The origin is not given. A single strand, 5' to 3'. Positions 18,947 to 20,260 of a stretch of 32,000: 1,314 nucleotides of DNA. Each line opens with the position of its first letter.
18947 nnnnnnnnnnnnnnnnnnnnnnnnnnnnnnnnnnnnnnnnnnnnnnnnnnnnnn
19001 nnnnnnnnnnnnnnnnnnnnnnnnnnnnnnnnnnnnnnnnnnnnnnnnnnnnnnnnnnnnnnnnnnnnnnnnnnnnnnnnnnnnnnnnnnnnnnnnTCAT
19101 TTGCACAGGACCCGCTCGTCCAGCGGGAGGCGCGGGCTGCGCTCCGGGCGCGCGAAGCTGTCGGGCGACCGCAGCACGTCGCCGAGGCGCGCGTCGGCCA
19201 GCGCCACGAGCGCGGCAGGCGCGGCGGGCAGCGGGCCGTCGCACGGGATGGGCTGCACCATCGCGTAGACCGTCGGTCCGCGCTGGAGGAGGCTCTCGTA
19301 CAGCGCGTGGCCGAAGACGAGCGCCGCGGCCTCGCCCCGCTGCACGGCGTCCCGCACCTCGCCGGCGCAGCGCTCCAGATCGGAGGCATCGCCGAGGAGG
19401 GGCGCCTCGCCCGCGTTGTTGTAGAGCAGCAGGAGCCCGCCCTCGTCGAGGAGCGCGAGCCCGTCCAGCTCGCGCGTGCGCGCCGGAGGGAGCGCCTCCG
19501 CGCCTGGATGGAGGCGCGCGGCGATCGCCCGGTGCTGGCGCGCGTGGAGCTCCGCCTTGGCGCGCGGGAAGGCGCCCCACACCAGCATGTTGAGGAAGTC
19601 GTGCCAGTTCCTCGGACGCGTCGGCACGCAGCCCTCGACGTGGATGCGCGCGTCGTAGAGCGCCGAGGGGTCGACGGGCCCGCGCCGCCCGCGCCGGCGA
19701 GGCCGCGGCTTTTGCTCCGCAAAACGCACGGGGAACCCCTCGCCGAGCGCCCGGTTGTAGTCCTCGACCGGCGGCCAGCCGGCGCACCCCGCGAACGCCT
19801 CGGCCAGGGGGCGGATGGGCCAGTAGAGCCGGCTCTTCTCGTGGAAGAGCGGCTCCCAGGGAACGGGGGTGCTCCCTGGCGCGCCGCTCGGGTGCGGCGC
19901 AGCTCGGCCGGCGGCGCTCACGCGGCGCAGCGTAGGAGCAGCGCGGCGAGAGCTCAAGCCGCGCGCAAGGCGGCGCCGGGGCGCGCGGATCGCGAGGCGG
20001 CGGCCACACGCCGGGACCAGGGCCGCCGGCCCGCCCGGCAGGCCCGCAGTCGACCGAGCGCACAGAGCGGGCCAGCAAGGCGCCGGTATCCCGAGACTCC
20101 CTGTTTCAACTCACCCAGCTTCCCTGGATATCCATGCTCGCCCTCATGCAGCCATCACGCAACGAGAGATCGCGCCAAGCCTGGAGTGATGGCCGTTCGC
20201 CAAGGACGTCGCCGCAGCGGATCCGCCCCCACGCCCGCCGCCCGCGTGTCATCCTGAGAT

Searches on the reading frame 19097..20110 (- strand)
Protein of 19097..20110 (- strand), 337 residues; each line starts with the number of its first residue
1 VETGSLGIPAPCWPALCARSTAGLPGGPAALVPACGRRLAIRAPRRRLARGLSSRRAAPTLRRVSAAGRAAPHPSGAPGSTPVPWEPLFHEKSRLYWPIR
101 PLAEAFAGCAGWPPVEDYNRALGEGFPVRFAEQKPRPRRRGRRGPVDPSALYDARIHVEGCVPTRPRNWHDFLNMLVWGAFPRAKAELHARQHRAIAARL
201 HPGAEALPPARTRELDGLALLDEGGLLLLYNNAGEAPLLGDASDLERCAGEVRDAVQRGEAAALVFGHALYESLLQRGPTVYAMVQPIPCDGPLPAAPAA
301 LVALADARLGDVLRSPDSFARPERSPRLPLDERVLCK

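Call 30: search_protein_families(library=pfam, proteins=[window:19097-20110:-], max_evalue=0.001)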
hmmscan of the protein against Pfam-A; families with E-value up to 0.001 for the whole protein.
window:19097-20110:- (337 aa): 1 family
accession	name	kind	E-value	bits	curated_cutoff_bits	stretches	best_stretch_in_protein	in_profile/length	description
PF11227.13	DUF3025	-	2.9e-26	93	25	1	150-329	14-186/213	Protein of unknown function (DUF3025)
